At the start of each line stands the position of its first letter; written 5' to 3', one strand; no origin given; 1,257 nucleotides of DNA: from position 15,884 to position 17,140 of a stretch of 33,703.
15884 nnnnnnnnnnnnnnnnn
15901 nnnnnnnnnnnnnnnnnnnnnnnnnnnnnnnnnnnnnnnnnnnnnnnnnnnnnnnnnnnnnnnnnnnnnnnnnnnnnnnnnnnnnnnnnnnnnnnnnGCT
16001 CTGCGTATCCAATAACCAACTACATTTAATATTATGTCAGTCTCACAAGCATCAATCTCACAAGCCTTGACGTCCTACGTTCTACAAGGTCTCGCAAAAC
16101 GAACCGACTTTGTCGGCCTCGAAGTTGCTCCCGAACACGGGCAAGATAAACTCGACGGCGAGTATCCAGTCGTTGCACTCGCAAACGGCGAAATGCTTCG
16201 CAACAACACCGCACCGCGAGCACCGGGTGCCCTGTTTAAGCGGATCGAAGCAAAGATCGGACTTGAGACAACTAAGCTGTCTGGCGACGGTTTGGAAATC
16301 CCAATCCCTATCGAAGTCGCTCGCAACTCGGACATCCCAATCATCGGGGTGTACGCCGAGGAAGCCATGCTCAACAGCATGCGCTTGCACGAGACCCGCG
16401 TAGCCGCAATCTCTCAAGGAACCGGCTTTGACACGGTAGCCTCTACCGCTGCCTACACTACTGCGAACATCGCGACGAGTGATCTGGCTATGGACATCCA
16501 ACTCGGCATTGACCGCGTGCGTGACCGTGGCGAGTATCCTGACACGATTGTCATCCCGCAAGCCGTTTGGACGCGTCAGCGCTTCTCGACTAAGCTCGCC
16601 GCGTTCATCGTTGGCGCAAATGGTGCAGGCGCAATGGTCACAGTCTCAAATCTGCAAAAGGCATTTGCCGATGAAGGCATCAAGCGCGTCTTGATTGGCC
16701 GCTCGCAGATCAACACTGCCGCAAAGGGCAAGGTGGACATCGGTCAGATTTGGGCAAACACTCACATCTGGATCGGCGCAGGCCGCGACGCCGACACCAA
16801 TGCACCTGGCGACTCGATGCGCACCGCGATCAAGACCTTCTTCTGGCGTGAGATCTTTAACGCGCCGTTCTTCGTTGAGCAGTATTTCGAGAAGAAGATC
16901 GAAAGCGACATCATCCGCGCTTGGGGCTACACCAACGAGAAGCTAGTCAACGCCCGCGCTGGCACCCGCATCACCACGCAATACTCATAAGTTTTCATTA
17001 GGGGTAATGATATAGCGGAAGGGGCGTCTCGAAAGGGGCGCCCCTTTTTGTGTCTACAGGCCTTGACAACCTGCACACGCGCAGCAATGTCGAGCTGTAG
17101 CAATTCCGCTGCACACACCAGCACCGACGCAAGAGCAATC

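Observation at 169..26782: Fixed-length 20-nt motif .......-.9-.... ending 0-25 nt before nine start codons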

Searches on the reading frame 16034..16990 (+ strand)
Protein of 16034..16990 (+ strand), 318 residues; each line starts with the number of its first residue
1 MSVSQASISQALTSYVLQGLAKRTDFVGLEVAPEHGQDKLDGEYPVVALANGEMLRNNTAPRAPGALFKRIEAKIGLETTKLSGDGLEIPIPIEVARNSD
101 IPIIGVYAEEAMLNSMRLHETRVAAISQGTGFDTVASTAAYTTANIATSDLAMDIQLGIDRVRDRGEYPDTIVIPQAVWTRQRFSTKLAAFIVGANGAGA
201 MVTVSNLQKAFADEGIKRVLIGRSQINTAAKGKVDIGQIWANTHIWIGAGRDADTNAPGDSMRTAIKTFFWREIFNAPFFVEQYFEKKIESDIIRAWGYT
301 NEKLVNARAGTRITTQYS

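Call 8: search_protein_families(library=pfam, proteins=[window:16034-16990:+], max_evalue=0.01)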
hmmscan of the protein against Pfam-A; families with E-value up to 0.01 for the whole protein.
window:16034-16990:+ (318 aa): 0 families

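Call 81: search_dna_similar(query=window:16034-16990:+, collection=phages, mode=protein, max_rows=15)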
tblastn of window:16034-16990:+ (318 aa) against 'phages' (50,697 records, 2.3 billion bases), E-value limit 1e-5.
No match.
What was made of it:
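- Tried and rejected: A capsid-protein tblastn also found none (call 81).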
